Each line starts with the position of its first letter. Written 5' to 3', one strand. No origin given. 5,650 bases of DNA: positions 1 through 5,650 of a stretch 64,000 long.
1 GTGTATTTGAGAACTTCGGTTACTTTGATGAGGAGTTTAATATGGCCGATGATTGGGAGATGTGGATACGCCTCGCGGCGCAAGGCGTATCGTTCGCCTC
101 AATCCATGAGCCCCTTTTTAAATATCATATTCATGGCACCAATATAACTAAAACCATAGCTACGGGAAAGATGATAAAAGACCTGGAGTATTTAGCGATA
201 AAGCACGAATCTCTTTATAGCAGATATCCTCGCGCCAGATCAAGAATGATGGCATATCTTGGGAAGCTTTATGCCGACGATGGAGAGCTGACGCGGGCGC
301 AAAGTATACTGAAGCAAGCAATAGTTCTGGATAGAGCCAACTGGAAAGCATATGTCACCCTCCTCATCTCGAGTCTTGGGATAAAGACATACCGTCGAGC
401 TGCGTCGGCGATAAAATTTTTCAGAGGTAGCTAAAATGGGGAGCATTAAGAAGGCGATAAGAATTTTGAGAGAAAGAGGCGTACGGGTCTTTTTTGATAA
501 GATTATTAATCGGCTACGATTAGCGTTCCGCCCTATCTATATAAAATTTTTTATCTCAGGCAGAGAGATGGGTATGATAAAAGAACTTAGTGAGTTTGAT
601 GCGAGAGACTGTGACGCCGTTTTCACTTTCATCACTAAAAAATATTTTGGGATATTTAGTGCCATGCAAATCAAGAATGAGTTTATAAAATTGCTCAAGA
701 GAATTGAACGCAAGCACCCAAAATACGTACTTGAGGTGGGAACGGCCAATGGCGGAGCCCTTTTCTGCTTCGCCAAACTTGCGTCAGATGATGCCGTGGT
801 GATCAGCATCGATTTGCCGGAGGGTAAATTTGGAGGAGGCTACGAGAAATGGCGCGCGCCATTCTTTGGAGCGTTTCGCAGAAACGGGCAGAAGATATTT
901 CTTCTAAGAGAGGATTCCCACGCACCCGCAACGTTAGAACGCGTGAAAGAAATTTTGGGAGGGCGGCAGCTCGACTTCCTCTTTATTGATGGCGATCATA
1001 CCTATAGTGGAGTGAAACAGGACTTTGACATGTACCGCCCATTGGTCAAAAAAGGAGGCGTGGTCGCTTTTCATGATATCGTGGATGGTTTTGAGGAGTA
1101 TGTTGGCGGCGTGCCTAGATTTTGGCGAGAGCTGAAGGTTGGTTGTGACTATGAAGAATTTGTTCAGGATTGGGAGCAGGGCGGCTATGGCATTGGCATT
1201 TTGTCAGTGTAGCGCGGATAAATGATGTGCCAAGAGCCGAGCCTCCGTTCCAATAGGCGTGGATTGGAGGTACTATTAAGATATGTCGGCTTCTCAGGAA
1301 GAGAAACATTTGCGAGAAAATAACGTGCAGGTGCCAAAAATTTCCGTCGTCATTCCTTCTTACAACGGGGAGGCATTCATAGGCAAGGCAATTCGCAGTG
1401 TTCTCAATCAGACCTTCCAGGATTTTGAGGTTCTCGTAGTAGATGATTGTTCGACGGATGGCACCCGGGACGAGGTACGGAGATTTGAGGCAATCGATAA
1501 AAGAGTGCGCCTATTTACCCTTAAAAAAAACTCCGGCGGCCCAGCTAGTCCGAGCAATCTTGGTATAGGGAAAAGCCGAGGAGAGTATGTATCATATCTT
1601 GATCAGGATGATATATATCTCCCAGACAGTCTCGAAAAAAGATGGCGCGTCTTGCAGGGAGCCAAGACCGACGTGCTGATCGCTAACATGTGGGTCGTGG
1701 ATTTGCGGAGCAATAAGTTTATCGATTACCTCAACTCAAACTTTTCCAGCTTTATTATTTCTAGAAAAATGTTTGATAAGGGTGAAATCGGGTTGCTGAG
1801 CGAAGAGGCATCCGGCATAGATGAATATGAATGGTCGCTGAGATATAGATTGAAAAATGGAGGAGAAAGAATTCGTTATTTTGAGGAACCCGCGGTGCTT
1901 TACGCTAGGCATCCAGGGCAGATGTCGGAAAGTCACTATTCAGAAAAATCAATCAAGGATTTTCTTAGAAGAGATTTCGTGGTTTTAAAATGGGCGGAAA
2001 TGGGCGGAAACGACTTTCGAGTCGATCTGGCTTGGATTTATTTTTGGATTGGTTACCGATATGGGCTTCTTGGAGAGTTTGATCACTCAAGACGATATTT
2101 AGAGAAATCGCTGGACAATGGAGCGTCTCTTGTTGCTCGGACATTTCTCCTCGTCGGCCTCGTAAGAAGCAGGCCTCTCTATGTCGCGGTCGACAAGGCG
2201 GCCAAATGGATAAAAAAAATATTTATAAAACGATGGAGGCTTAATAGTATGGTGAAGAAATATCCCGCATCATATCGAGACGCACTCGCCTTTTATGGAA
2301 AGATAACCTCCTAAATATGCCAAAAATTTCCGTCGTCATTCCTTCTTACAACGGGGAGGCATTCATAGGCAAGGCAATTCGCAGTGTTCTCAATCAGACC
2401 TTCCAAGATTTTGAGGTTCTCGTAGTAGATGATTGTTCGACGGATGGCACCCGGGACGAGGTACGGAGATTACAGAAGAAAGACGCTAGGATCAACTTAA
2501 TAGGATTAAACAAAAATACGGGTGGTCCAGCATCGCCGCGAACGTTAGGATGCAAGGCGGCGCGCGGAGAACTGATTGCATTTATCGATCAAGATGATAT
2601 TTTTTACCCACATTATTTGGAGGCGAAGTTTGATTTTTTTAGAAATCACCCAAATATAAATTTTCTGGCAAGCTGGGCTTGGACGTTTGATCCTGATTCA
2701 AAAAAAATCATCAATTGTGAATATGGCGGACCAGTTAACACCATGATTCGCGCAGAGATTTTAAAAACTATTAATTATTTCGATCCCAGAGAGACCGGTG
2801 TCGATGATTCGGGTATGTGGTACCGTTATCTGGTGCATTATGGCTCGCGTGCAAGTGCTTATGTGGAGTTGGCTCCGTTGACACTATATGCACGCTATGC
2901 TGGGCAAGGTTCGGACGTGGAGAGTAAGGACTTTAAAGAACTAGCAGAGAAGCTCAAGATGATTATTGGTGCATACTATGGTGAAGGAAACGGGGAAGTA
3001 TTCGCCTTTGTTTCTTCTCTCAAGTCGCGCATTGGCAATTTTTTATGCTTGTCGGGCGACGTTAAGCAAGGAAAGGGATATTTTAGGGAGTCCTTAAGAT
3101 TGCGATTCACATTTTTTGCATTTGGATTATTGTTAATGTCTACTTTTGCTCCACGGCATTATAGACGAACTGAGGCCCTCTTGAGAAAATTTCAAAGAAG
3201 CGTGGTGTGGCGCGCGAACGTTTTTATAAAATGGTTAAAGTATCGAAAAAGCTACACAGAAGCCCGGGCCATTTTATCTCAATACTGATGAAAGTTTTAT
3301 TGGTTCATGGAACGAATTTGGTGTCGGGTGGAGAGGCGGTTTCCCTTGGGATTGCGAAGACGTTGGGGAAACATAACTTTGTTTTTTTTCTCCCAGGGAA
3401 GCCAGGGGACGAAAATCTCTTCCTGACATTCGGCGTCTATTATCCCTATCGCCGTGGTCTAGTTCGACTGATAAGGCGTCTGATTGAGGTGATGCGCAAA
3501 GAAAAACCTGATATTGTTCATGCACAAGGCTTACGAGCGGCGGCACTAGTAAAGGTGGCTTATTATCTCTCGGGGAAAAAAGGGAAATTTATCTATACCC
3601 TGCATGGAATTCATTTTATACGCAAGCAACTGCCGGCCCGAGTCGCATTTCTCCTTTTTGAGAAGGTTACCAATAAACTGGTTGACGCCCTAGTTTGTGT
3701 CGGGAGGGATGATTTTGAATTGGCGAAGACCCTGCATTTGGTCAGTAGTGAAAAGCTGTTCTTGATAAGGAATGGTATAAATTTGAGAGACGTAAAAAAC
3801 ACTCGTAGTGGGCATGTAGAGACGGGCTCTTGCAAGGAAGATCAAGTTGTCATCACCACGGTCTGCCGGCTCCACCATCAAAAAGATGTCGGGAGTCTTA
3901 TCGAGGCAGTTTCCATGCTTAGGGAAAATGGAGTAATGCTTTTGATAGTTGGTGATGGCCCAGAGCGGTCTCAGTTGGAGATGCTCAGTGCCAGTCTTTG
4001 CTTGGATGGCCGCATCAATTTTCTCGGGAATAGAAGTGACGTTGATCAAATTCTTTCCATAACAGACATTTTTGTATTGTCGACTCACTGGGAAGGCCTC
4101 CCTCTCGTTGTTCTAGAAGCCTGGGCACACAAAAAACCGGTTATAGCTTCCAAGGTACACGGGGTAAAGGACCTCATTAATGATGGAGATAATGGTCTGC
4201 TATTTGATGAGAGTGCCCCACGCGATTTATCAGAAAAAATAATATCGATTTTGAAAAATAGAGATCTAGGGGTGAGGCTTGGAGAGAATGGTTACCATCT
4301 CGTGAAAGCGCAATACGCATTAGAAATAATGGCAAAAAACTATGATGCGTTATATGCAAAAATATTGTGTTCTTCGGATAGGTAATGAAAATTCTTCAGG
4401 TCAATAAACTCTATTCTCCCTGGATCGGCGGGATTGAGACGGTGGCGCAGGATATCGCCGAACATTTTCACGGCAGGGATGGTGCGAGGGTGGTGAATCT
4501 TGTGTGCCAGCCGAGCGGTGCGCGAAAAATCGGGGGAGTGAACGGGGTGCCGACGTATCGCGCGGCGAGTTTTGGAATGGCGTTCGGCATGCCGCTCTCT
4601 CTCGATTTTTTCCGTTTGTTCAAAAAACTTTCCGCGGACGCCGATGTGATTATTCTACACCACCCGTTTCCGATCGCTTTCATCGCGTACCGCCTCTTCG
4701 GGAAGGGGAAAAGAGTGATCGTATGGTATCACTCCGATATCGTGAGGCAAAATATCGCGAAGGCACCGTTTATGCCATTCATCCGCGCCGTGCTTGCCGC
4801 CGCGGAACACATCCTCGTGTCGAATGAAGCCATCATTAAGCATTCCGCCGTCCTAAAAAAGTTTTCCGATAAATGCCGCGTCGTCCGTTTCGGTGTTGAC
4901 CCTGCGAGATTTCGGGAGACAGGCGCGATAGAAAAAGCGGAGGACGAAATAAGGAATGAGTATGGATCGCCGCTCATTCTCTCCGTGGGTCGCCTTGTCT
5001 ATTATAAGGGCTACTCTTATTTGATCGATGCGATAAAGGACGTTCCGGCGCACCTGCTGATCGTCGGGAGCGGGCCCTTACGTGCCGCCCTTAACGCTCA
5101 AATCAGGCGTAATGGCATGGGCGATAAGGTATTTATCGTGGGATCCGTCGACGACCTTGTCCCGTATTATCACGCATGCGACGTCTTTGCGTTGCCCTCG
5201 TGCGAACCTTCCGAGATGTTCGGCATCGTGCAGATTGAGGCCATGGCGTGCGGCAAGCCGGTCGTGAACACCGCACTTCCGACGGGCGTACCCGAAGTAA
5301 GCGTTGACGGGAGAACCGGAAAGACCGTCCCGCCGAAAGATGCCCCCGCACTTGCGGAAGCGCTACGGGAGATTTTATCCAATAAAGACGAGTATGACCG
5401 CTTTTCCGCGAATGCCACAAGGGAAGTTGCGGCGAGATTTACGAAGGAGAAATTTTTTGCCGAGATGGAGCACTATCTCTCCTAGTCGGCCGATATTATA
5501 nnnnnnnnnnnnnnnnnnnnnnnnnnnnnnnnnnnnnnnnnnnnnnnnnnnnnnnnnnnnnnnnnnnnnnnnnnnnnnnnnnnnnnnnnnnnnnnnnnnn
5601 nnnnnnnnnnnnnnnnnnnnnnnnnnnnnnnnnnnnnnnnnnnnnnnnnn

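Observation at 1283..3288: Tandem GT2 paralogs sharing a near-identical 152-bp 5' segment (recent duplication or gene conversion)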

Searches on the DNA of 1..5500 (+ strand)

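Call 8: search_dna_similar(query=window:1-5500:+, collection=plasmids, mode=near)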
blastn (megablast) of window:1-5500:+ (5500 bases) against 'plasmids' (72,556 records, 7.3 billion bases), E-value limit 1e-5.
No match.

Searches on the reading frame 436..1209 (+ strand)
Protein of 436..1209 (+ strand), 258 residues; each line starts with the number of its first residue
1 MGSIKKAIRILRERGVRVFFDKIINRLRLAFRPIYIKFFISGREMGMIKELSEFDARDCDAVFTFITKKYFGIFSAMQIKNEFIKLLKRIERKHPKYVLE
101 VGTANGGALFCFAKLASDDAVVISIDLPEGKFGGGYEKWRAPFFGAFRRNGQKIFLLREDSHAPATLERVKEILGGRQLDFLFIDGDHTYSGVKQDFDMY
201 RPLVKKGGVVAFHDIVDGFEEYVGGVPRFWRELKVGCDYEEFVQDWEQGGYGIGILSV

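Call 7: search_protein_families(library=pfam, proteins=[window:436-1209:+])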
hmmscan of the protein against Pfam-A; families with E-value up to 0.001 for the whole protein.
window:436-1209:+ (258 aa): 3 families
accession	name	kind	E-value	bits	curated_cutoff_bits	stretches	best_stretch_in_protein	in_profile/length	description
PF13578.12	Methyltransf_24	-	4.6e-16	60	26.3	1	99-215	1-105/105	Methyltransferase domain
PF04989.18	RMNT_CmcI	-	1.2e-09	38.7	23.2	1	75-227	13-161/206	Rhamnosyl O-methyltransferase/CmcI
PF01596.23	Methyltransf_3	-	2.1e-05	24.4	22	1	68-214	20-154/204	O-methyltransferase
